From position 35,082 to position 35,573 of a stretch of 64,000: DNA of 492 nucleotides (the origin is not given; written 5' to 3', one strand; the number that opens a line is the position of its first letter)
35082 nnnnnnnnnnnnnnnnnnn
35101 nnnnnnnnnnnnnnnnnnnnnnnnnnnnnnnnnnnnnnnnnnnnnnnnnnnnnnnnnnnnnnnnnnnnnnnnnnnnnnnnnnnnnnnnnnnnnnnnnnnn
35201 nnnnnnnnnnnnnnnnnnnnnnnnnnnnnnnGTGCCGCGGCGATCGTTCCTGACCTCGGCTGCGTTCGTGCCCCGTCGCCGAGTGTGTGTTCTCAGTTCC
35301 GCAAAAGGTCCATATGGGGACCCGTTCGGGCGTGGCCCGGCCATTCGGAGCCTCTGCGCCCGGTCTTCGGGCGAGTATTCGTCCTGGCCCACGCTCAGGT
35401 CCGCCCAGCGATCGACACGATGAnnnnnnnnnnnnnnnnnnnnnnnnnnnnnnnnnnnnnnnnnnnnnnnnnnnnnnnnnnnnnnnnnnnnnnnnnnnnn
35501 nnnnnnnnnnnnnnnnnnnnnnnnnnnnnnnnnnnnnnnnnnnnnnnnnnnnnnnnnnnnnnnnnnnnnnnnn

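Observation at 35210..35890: A 680-bp gene-free region between two convergent genes, densely packed with repeats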

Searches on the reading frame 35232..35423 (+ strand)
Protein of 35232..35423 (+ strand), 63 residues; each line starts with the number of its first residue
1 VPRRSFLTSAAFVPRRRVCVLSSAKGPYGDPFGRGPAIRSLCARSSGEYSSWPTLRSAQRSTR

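Call 10: search_protein_families(library=pfam, proteins=[window:35232-35423:+], max_evalue=0.01)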
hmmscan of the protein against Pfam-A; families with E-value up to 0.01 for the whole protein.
window:35232-35423:+ (63 aa): 0 families
